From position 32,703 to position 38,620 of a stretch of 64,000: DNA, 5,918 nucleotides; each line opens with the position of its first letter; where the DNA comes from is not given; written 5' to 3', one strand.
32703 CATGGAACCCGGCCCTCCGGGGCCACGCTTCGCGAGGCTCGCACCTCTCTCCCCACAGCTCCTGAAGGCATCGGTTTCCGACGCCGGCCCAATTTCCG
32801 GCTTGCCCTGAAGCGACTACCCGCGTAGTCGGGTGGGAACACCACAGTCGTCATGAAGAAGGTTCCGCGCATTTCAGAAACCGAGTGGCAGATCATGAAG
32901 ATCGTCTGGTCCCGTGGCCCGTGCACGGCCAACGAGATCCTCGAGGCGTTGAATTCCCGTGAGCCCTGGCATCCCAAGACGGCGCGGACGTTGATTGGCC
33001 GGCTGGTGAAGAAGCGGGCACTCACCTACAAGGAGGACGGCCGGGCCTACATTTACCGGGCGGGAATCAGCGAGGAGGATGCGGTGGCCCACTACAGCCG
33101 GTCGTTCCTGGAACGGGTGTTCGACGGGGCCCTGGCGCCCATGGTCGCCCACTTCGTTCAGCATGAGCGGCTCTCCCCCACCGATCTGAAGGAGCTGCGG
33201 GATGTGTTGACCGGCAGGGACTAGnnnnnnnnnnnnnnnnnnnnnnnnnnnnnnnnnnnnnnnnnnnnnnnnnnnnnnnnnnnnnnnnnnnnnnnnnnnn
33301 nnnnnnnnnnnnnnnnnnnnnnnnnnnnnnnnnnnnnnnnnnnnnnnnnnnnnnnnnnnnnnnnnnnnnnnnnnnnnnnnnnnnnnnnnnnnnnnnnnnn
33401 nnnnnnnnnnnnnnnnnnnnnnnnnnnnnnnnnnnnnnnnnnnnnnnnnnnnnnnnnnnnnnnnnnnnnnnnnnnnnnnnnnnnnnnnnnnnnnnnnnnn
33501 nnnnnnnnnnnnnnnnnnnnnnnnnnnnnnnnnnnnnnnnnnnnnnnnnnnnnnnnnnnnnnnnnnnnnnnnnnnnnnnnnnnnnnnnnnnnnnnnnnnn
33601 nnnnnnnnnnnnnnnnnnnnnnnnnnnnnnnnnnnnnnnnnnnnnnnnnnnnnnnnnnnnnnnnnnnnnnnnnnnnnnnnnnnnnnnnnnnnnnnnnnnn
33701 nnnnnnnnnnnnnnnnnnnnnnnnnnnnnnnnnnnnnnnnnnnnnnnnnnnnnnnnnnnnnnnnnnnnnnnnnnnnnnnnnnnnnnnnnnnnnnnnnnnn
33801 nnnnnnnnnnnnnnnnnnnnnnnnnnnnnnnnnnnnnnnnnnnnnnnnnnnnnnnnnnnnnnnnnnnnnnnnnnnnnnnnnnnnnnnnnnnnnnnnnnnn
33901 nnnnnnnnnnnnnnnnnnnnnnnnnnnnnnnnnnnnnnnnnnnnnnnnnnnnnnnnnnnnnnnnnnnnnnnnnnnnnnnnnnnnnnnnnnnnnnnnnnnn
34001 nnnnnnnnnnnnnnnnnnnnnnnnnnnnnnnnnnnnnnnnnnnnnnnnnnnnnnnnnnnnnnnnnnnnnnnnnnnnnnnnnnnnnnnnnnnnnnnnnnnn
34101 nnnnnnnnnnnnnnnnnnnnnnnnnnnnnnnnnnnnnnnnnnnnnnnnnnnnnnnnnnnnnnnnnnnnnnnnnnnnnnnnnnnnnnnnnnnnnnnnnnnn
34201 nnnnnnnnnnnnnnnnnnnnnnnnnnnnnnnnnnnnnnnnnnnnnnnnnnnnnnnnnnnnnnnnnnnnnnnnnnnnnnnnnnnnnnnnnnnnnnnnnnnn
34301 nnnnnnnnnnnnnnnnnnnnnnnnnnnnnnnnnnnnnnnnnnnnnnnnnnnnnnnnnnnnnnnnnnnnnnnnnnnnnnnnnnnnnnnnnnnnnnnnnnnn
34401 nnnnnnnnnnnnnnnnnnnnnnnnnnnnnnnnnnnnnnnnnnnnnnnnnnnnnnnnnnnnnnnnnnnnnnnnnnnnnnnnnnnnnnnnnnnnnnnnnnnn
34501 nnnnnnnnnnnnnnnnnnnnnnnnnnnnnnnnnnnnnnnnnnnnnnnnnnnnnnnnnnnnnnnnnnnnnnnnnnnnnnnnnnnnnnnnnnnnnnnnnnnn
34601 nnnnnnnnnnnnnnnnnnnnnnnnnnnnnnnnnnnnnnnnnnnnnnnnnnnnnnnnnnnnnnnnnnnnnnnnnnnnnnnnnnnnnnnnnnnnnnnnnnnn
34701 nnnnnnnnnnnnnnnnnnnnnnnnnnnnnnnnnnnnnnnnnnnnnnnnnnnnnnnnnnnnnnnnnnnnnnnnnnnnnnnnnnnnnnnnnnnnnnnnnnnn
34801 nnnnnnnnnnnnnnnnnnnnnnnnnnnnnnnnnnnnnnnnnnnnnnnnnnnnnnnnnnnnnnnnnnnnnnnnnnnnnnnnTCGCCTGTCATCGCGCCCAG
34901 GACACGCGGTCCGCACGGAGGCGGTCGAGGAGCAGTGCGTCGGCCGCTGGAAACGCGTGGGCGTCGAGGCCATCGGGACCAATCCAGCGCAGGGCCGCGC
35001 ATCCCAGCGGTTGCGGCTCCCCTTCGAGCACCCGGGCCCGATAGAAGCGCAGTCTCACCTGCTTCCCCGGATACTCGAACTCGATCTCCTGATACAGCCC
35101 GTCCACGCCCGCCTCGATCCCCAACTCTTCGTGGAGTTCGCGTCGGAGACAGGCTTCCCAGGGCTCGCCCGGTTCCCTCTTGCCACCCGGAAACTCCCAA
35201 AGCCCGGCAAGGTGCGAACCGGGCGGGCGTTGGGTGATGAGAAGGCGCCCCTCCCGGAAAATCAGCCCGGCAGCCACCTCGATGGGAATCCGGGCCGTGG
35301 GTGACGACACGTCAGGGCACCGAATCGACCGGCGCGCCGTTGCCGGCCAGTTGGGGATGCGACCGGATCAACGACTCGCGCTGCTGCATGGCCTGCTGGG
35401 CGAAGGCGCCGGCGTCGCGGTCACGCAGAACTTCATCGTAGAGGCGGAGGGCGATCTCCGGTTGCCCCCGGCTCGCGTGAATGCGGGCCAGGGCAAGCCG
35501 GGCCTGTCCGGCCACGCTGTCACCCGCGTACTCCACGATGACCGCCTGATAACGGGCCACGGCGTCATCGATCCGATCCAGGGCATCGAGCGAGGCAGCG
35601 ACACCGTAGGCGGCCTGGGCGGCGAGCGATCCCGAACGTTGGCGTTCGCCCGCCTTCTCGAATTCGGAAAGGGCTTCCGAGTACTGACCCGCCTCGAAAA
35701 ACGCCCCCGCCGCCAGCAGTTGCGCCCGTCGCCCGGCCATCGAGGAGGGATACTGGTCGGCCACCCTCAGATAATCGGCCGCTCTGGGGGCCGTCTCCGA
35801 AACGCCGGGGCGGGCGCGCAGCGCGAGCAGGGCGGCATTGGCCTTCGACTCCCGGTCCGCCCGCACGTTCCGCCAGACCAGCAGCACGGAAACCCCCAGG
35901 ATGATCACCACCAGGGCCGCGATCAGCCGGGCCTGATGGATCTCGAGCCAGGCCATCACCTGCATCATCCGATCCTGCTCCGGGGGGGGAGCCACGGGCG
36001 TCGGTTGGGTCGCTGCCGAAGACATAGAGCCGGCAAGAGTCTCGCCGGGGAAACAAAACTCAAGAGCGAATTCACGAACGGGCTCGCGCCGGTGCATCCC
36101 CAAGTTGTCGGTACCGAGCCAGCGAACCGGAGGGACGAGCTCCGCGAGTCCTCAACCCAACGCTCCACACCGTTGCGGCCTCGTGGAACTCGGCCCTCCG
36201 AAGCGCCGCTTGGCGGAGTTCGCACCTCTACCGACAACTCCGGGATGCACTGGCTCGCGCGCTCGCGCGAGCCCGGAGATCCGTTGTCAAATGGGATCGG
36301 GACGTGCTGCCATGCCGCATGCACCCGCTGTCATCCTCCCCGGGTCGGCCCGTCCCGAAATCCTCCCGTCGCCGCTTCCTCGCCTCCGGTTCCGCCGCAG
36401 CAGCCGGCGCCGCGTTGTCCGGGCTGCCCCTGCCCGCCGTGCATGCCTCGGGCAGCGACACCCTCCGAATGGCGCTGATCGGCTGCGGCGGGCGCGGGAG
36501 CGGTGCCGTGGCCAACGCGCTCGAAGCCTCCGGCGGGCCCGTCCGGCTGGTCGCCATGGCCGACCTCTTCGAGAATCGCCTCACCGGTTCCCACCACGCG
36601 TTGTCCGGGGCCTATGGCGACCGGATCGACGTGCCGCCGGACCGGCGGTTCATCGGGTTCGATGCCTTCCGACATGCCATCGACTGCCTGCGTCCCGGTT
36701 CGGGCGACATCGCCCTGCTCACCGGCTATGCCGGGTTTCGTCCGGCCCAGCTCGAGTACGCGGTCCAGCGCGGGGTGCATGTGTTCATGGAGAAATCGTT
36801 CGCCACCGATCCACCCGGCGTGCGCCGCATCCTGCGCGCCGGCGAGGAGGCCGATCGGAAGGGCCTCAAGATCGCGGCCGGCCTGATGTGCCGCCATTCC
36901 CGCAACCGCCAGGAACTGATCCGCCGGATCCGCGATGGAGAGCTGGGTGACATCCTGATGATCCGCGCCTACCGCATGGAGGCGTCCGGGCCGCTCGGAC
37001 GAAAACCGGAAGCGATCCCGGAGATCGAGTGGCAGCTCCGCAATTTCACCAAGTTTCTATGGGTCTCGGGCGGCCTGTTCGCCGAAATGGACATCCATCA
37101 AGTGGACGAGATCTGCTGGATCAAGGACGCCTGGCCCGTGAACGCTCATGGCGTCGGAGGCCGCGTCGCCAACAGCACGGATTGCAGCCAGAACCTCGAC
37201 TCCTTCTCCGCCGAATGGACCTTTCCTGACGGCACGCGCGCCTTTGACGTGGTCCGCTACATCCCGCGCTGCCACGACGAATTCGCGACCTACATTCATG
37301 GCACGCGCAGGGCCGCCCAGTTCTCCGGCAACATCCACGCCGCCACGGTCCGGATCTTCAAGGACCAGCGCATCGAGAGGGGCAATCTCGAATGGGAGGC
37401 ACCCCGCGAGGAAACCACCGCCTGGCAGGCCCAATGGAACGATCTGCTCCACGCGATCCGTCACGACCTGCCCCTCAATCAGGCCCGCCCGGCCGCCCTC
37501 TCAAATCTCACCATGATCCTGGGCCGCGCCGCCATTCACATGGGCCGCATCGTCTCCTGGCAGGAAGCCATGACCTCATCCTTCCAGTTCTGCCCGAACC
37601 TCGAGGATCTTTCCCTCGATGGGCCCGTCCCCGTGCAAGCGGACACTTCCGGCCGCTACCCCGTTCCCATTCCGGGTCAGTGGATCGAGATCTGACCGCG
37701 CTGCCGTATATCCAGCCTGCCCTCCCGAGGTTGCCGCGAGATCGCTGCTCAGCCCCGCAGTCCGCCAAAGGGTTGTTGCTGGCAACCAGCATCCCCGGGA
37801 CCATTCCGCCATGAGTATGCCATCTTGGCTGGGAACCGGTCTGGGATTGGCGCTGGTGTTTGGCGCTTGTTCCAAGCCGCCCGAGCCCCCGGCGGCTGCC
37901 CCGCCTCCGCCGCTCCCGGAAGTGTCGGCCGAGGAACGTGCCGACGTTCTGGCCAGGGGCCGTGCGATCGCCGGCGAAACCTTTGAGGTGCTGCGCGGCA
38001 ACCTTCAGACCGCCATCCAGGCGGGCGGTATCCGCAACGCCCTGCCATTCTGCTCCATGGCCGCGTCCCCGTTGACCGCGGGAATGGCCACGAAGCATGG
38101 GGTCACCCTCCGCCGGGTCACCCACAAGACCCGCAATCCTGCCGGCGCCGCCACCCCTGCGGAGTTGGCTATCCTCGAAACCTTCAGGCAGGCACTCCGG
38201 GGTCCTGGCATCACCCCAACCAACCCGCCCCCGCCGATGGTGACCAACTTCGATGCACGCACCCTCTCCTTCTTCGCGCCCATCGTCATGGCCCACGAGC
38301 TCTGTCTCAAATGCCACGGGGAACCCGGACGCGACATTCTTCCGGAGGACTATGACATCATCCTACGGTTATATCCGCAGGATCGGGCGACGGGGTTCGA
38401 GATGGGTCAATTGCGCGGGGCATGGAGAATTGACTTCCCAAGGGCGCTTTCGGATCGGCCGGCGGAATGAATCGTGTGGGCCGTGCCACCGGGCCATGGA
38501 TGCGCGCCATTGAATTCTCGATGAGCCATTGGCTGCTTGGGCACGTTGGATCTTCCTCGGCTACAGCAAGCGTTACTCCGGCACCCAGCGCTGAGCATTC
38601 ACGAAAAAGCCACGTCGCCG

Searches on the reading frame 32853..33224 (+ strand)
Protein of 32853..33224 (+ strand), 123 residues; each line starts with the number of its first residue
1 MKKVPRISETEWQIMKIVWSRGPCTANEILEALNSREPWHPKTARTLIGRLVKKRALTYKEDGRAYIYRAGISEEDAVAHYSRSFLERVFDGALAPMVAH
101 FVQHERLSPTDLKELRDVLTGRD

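Call 39: find_encoding_contigs(protein=window:32853-33224:+, flank=10000, max_places=10)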
Protein window:32853-33224:+ (123 aa): 2 contigs read that carry it; 2 places shown.
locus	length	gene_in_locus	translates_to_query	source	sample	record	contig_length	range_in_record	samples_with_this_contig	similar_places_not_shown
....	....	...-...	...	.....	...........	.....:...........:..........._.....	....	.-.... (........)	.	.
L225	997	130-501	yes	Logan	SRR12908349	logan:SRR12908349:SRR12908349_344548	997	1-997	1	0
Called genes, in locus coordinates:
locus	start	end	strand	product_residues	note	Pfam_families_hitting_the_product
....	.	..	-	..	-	?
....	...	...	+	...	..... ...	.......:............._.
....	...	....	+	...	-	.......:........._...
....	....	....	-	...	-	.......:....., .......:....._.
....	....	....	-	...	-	?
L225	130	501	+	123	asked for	PF03965:Penicillinase_R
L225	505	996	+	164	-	?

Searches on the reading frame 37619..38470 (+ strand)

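Call 55: search_protein_families(library=pfam, proteins=[window:37619-38470:+], max_evalue=0.00001)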
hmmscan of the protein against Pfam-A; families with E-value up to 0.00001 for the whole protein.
window:37619-38470:+ (283 aa): 1 family
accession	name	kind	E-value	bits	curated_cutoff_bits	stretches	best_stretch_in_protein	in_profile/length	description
PF11845.13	Tll0287-like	-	1.5e-19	71.3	24.1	1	122-274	19-144/144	Tll0287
